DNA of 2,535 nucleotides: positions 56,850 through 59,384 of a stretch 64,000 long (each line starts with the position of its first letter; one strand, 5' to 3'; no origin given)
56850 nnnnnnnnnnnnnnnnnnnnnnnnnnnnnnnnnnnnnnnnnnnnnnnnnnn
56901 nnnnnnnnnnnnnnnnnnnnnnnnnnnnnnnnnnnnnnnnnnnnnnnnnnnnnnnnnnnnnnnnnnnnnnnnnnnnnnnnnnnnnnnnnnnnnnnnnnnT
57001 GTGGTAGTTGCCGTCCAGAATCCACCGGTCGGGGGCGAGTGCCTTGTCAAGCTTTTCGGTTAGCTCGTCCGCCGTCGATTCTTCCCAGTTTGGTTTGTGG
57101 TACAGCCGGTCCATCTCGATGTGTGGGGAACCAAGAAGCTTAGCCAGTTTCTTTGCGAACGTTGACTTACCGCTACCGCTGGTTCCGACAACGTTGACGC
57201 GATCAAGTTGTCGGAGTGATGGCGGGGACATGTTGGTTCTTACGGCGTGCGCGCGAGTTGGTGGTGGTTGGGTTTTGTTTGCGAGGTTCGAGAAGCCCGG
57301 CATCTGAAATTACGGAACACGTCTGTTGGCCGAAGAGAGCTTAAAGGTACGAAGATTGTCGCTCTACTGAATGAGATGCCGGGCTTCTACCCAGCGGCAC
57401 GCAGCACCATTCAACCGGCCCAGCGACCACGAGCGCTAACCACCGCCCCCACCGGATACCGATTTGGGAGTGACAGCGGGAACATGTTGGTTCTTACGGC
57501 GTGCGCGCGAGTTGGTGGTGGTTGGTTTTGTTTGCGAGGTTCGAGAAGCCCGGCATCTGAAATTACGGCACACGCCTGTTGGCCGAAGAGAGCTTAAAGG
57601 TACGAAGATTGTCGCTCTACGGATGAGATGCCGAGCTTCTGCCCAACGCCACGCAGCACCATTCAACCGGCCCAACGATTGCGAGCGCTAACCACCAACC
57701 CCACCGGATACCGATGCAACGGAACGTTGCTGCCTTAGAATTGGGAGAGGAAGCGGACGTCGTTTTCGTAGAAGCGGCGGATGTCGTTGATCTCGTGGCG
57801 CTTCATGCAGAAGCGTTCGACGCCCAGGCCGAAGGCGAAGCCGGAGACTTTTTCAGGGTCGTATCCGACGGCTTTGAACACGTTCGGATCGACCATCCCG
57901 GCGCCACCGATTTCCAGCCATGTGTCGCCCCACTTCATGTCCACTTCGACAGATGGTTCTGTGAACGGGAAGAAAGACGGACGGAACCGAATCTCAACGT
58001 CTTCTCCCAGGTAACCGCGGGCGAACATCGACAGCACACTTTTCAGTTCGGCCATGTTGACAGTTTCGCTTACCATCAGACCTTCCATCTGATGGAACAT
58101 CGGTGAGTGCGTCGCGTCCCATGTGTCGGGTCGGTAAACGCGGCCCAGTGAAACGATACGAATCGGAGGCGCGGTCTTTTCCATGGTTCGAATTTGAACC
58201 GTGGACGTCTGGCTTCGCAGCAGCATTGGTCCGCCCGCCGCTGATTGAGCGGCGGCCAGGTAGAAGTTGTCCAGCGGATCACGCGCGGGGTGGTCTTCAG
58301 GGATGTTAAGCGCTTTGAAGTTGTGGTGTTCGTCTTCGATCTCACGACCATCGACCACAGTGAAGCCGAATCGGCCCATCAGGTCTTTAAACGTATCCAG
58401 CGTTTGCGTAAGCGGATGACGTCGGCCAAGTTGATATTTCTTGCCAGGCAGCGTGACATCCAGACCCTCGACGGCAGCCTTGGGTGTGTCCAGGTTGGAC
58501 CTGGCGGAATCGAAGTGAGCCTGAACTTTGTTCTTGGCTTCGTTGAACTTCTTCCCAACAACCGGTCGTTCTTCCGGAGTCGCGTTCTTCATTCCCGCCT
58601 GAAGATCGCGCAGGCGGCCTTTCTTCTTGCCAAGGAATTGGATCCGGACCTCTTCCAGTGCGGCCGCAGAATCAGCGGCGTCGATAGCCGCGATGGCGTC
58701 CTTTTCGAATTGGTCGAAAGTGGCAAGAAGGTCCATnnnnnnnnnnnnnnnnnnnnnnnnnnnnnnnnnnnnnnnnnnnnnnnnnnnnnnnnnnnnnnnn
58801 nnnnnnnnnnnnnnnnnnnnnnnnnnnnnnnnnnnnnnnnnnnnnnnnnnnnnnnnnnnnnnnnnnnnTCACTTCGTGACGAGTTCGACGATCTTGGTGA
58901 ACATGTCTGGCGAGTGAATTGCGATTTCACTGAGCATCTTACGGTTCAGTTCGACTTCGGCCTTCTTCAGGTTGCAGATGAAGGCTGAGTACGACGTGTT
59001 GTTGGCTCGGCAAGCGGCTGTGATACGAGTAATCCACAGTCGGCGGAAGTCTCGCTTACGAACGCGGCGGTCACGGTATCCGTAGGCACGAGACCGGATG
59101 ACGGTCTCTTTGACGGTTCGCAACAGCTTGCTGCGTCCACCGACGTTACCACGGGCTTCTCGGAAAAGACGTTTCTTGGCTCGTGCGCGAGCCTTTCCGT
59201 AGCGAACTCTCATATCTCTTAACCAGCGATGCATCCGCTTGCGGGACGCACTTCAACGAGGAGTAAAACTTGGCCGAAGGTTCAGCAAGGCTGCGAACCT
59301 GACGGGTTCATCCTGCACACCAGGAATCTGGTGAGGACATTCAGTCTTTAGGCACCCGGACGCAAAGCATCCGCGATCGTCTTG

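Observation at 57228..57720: Tandem ~255 bp duplication covering the start codon and leader of a P-loop NTPase gene, with an internal 14 bp long-range inverted repeat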

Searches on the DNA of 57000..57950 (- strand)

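Call 5: search_rna_families(source=window, start=57000, end=57950, threshold=evalue, max_evalue=10, show_alignments=3)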
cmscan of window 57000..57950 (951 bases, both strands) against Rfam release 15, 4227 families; matches with E-value up to 10: 2.
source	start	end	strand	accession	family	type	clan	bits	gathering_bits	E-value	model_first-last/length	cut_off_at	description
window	57810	57854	+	RF00292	snoTBR5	Gene; snRNA; snoRNA; CD-box;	-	14.2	44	2.9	1-94/94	no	Small nucleolar RNA TBR5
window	57183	57216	+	RF01703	Dictyoglomi-1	Gene; sRNA;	-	11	150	9.5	1-236/236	no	Dictyoglomi-1 RNA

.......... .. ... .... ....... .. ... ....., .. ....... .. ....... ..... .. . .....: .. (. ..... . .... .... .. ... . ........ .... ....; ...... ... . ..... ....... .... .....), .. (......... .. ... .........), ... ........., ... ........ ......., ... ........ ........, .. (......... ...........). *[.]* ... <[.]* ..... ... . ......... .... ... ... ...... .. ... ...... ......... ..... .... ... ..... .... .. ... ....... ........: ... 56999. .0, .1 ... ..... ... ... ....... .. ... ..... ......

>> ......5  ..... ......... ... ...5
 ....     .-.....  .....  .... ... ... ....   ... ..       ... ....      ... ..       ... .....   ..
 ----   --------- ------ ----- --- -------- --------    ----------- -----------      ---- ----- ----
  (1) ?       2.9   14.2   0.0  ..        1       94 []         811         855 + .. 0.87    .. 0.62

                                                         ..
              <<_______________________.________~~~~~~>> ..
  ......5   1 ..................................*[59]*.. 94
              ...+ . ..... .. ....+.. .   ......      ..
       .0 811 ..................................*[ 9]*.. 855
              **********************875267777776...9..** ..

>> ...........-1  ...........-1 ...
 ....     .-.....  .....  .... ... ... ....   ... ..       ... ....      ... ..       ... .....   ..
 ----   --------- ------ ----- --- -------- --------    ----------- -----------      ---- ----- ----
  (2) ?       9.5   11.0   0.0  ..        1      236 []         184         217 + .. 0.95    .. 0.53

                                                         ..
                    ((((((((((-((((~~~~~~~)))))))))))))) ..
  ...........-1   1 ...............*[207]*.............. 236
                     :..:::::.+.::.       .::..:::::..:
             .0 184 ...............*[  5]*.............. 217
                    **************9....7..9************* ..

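Call 51: search_dna_similar(query=window:57213-57466:-, collection=plasmids, mode=distant, max_evalue=0.001, max_rows=10)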
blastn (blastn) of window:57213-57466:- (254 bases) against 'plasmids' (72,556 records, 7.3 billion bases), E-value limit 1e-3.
No match.

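Call 52: search_dna_similar(query=window:57213-57466:-, collection=phages, mode=distant, max_evalue=0.001, max_rows=10)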
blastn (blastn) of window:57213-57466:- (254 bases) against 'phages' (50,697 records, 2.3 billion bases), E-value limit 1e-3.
No match.

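Call 63: build_rna_model(alignment_id=A5, structure=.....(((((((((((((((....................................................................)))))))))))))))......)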
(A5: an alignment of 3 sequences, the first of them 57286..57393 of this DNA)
Model R1 built from alignment A5 (3 sequences, 109 columns); structure: as given.
model positions 108; base pairs 15; branch points 0; effective number of sequences 1.09; information 0.59 bits per position. Calibrated on 0.2 Mb of random sequence (short: E-values are rough).
structure used (alignment columns):
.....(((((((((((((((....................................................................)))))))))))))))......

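Call 64: search_with_rna_model(model_id=R1, sources=[window, L020, L009, L027, L109, L110, L112, L013, L012, L028, L016, L019], max_evalue=1)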
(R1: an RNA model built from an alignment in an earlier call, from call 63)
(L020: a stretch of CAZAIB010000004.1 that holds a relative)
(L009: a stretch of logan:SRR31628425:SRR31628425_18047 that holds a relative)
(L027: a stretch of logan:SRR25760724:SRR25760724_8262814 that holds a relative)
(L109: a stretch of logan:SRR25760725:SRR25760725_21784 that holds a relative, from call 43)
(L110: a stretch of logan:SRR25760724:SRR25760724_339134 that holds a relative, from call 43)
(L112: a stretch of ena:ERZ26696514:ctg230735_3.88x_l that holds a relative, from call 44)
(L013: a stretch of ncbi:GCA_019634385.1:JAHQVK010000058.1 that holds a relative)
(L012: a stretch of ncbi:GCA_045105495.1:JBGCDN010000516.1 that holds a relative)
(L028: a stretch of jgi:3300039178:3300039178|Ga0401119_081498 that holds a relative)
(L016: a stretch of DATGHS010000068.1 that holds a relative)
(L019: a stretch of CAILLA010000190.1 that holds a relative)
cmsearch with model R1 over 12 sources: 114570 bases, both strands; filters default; matches with E-value up to 1: 6.
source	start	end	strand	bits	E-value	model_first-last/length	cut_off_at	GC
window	57286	57393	-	142.9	4.1e-31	1-108/108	no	0.51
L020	5555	5662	+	135.6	2.1e-29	1-108/108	no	0.52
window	57539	57645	-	134.3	4.3e-29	1-108/108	no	0.54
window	57286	57390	+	22.2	0.0075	1-108/108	no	0.5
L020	5555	5662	-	20.7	0.016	1-108/108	no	0.52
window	57539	57647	+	16.3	0.18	1-108/108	no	0.54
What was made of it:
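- Tried and rejected: Covariance model of the hairpin: searching the window and 11 related loci recovered only the three known instances (calls 63, 64).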

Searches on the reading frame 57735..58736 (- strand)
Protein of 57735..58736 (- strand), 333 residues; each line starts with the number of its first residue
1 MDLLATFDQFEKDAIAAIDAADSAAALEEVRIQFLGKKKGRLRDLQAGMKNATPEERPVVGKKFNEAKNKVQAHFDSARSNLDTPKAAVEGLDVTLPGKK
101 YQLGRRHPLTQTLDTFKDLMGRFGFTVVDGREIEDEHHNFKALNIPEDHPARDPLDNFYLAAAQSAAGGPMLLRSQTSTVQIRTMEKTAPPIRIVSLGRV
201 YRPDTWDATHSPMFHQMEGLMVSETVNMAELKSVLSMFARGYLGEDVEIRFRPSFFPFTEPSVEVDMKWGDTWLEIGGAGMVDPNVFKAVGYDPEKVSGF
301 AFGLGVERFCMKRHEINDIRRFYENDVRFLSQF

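Call 25: find_encoding_contigs(protein=window:57735-58736:-, flank=2500, max_places=10)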
Protein window:57735-58736:- (333 aa): 3 contigs read that carry it; 2 places shown.
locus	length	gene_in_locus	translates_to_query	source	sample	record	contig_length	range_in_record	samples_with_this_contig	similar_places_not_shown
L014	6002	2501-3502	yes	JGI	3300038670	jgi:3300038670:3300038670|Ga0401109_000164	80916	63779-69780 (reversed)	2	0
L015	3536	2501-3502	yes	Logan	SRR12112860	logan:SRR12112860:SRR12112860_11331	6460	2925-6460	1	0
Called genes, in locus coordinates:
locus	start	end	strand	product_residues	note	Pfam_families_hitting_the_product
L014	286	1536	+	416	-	PF00171:Aldedh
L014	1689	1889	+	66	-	PF01632:Ribosomal_L35p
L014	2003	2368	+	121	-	PF00453:Ribosomal_L20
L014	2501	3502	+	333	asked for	PF02912:Phe_tRNA-synt_N, PF01409:tRNA-synt_2d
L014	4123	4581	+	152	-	-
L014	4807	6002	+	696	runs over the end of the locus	PF01432:Peptidase_M3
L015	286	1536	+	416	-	PF00171:Aldedh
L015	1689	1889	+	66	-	PF01632:Ribosomal_L35p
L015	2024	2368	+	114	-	PF00453:Ribosomal_L20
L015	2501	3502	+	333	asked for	PF02912:Phe_tRNA-synt_N, PF01409:tRNA-synt_2d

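Call 42: find_homologous_proteins(query=window:57738-58736:-, max_evalue=1e-100)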
Query window:57738-58736:- (333 aa): 5600 proteins with E <= 1e-100 among 8000 candidates; the best 120 are listed.
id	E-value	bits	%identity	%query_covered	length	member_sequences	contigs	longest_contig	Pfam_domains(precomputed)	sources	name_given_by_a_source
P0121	1.7e-201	686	90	100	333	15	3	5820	PF01409.26,PF02912.24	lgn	-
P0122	3.5e-188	643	84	100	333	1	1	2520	PF01409.26,PF02912.24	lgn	-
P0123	1.3e-187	641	84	100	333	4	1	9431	PF01409.26,PF02912.24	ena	-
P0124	1.6e-184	631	82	100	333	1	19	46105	PF01409.26,PF02912.24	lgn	-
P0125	1.4e-179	614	80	100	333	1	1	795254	PF01409.26,PF02912.24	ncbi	-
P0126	8.8e-168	576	76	100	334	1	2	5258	PF01409.26,PF02912.24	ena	-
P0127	6.9e-167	573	74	100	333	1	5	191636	PF01409.26,PF02912.24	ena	-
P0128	3.5e-166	570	75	100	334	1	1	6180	PF01409.26,PF02912.24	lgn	-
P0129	8.2e-166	569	74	100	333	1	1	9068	PF01409.26,PF02912.24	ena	-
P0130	4.1e-165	567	74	100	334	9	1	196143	PF01409.26,PF02912.24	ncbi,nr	ncbi:UNVERIFIED_CONTAM: hypothetical protein GTU68_034537 [Idotea baltica]|nr:hypothetical protein [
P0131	9.8e-165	566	73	100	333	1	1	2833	PF01409.26,PF02912.24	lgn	-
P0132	4.5e-164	564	74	100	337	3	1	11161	PF01409.26,PF02912.24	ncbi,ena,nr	ncbi:MAG: phenylalanine--tRNA ligase subunit alpha [Planctomycetota bacterium]|nr:phenylalanine--tRN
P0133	8.0e-163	559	74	100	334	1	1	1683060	PF01409.26,PF02912.24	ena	-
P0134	3.9e-162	557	72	100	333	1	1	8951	PF01409.26,PF02912.24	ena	-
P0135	9.9e-162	556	72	100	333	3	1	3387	PF01409.26,PF02912.24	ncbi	-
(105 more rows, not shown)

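Call 43: find_encoding_contigs(protein=P0121, flank=2500, max_places=5)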
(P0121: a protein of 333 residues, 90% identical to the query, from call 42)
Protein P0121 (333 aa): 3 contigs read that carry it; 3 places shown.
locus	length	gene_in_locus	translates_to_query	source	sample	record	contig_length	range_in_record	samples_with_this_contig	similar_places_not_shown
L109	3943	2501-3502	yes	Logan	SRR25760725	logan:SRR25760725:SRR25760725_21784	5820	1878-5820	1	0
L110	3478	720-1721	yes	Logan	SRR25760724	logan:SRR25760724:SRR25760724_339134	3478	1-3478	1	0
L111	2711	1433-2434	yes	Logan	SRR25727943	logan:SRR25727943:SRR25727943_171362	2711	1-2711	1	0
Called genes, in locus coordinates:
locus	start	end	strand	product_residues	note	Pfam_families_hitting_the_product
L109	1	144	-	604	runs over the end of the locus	PF13589:HATPase_c_3, PF00183:HSP90 (weak)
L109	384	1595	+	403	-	PF13489:Methyltransf_23, PF08242:Methyltransf_12 (faint)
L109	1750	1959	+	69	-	PF01632:Ribosomal_L35p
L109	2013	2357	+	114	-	PF00453:Ribosomal_L20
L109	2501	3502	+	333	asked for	PF02912:Phe_tRNA-synt_N, PF01409:tRNA-synt_2d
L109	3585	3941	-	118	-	?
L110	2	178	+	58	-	?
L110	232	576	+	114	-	PF00453:Ribosomal_L20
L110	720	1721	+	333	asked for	PF02912:Phe_tRNA-synt_N, PF01409:tRNA-synt_2d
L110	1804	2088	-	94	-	-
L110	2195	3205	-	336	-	PF03929:PepSY_TM (faint)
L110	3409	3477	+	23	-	?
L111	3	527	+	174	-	?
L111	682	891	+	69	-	PF01632:Ribosomal_L35p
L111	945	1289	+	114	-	PF00453:Ribosomal_L20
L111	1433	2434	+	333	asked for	PF02912:Phe_tRNA-synt_N, PF01409:tRNA-synt_2d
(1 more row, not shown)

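Call 44: find_encoding_contigs(protein=P0123, flank=2500, max_places=3)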
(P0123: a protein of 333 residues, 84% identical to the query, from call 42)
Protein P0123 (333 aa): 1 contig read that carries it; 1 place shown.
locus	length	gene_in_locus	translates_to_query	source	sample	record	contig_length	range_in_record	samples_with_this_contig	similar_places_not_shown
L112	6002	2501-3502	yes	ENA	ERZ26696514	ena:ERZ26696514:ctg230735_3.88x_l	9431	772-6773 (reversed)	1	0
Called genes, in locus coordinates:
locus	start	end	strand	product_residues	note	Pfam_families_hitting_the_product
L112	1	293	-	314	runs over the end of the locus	PF00291:PALP, PF00585:Thr_dehydrat_C (weak)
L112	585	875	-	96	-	PF00291:PALP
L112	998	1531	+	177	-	-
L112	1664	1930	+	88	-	PF01632:Ribosomal_L35p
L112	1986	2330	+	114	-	PF00453:Ribosomal_L20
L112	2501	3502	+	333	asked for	PF02912:Phe_tRNA-synt_N, PF01409:tRNA-synt_2d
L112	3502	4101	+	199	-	-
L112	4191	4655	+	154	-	PF00665:rve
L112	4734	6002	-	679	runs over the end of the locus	?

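Call 53: search_protein_families(library=pfam, proteins=[window:57738-58736:-])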
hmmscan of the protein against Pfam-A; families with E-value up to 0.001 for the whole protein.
window:57738-58736:- (333 aa): 2 families
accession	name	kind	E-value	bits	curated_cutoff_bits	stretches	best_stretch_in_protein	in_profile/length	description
PF01409.25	tRNA-synt_2d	-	9.6e-95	317.2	19.8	1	92-333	2-246/246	tRNA synthetases class II core domain (F)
PF02912.23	Phe_tRNA-synt_N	-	8.4e-19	67.7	22.3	1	23-83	2-61/69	Aminoacyl tRNA synthetase class II, N-terminal domain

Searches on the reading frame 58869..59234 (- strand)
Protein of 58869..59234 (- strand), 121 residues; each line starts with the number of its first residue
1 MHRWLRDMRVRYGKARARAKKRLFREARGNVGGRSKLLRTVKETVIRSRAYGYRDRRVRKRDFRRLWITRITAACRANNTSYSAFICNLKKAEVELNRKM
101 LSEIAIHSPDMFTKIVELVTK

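Call 57: find_encoding_contigs(protein=window:58869-59234:-, flank=3000, max_places=10)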
Protein window:58869-59234:- (121 aa): 24 contigs read that carry it; 10 places shown.
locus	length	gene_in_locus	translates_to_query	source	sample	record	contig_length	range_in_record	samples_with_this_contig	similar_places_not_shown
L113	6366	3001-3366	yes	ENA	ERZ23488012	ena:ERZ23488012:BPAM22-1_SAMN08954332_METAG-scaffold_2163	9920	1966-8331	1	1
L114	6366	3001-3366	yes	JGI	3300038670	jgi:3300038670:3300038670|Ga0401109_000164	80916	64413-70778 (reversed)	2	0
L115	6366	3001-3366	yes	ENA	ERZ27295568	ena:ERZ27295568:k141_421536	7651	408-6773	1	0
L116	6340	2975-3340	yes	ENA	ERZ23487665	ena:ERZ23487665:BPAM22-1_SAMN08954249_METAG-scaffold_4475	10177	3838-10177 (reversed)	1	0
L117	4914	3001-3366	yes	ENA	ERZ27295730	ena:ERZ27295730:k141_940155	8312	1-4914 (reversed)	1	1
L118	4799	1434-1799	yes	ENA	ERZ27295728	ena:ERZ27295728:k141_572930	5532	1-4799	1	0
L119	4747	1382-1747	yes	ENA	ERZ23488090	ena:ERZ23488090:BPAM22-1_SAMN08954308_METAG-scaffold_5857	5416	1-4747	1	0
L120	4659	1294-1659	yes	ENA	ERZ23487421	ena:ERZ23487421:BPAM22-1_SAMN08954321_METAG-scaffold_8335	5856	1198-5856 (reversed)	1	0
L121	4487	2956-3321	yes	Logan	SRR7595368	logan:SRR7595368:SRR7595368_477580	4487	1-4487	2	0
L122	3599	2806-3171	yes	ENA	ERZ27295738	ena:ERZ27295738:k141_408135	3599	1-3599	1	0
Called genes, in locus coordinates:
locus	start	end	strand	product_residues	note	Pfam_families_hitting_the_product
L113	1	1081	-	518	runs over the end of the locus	PF01134:GIDA (weak), PF01266:DAO (faint), PF07992:Pyr_redox_2, PF13450:NAD_binding_8 (faint), PF13738:Pyr_redox_3 (faint), PF00070:Pyr_redox, PF02852:Pyr_redox_dim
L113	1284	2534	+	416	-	PF00171:Aldedh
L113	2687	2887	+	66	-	PF01632:Ribosomal_L35p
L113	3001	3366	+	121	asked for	PF00453:Ribosomal_L20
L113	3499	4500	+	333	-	PF02912:Phe_tRNA-synt_N, PF01409:tRNA-synt_2d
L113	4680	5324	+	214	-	-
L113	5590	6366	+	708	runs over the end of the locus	PF01432:Peptidase_M3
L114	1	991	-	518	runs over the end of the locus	PF01134:GIDA, PF01266:DAO (faint), PF07992:Pyr_redox_2, PF13450:NAD_binding_8 (faint), PF00070:Pyr_redox, PF02852:Pyr_redox_dim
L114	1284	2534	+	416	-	PF00171:Aldedh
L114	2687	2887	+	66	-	PF01632:Ribosomal_L35p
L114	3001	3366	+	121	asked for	PF00453:Ribosomal_L20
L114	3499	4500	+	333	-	PF02912:Phe_tRNA-synt_N, PF01409:tRNA-synt_2d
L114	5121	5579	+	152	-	-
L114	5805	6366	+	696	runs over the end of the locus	PF01432:Peptidase_M3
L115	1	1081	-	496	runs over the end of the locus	?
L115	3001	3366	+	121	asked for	PF00453:Ribosomal_L20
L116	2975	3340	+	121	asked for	PF00453:Ribosomal_L20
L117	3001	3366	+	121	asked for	PF00453:Ribosomal_L20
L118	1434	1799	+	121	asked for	PF00453:Ribosomal_L20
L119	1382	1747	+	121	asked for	PF00453:Ribosomal_L20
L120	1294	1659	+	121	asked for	PF00453:Ribosomal_L20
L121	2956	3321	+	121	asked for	PF00453:Ribosomal_L20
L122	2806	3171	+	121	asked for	PF00453:Ribosomal_L20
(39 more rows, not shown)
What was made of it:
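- Two short-read Logan contigs (L015 and L121) end about 30 nt past the pheS stop (calls 25, 57).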
